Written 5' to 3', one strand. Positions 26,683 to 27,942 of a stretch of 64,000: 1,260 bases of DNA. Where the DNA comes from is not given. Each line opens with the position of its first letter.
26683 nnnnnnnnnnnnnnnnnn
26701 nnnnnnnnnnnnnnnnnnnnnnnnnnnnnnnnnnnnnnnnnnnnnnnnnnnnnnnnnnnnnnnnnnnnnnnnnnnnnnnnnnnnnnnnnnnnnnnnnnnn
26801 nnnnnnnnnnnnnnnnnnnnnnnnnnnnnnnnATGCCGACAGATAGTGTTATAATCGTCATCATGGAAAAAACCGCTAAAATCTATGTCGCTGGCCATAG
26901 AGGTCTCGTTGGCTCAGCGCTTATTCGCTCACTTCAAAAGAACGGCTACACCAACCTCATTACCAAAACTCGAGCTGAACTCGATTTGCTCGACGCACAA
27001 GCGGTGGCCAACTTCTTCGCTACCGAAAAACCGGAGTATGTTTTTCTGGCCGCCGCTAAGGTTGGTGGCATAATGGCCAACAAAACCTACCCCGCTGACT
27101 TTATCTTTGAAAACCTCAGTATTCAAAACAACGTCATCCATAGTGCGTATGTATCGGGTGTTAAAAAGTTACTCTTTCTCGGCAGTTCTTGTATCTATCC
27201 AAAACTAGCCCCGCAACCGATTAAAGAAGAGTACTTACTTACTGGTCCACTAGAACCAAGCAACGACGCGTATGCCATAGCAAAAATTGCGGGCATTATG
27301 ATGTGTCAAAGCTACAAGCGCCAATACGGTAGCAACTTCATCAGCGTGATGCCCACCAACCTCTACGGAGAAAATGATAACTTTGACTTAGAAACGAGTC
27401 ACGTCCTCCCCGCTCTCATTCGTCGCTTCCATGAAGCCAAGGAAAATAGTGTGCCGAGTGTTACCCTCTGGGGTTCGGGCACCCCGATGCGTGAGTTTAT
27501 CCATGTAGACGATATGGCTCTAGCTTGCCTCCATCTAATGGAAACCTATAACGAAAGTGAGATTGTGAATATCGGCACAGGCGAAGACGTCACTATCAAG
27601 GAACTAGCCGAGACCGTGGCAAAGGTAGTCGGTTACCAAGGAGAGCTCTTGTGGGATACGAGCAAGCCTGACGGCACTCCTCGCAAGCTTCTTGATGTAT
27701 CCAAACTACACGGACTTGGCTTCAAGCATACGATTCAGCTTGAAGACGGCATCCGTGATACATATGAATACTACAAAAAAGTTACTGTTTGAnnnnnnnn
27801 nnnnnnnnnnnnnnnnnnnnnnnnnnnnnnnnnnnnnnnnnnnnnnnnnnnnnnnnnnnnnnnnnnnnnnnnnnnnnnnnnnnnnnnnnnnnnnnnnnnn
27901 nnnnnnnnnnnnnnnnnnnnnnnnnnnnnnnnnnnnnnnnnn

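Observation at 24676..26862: gmd and fcl (normally adjacent) are split by a 2.1-kb opposite-strand insertion carrying a RelE/RelB toxin-antitoxin pair, an HD-like gene and a Dabb-like gene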

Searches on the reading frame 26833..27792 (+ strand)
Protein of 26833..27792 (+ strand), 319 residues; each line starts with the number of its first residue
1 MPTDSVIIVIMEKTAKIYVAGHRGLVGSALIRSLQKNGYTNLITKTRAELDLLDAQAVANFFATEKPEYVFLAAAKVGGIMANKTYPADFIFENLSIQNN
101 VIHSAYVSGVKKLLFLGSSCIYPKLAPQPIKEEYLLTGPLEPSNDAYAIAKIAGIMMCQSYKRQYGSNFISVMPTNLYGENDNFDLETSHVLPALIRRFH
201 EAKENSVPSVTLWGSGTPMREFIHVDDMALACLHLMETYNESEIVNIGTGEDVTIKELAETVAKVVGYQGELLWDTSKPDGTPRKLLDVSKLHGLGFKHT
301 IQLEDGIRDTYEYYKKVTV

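Call 3: search_protein_families(library=pfam, proteins=[window:26833-27792:+], max_evalue=0.01)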
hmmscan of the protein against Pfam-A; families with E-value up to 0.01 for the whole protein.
window:26833-27792:+ (319 aa): 4 families
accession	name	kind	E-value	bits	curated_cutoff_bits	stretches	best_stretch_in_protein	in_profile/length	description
PF01370.27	Epimerase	-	2.1e-66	224.2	20.9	1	17-248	1-240/240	NAD dependent epimerase/dehydratase family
PF16363.11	GDP_Man_Dehyd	-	2e-17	64.1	27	1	49-270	58-270/332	GDP-mannose 4,6 dehydratase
PF04321.23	RmlD_sub_bind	-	1.9e-08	34.2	27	1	16-85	2-70/287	RmlD substrate binding domain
PF02719.21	Polysacc_synt_2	-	8.6e-06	25.6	20.2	1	13-116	22-126/293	Polysaccharide biosynthesis protein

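Call 67: search_protein_families(library=ncbifam, proteins=[window:26863-27792:+], max_evalue=0.00001)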
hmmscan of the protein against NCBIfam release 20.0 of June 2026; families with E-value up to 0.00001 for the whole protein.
window:26863-27792:+ (309 aa): 8 families
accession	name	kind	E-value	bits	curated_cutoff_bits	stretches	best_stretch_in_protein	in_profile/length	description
NF047922.1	GDPFucSynFcl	equivalog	3.7e-152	506.1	500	1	4-305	2-302/308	GDP-L-fucose synthase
TIGR01181.1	dTDP_gluc_dehyt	equivalog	1.6e-21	76.7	365.1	1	40-306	57-313/321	dTDP-glucose 4,6-dehydratase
TIGR01179.1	galE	equivalog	5.4e-21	74.8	262.3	1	39-306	53-327/332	UDP-glucose 4-epimerase GalE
TIGR04180.1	EDH_00030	hypoth_equivalog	2.2e-16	59.8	475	1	42-267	58-267/297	NAD-dependent 4,6-dehydratase LegB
TIGR02197.1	heptose_epim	equivalog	8.1e-13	48.2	274.6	1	7-260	1-264/316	ADP-glyceromanno-heptose 6-epimerase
NF007490.0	PRK10084.1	subfamily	7.3e-10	38.3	649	1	128-305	159-335/361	dTDP-glucose 4,6-dehydratase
TIGR01777.1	yfcH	hypoth_equivalog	2.7e-07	30.4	207.35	0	203-257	188-242/292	TIGR01777 family oxidoreductase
NF008360.0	PRK11150.1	equivalog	8e-06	25.3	452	0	201-254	200-252/310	ADP-glyceromanno-heptose 6-epimerase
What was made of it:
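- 26863..27792 (+): fcl, GDP-L-fucose synthase (the longest ORF starts at 26833). NCBIfam equivalog NF047922, 506 bits vs cutoff 500 (call 67).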
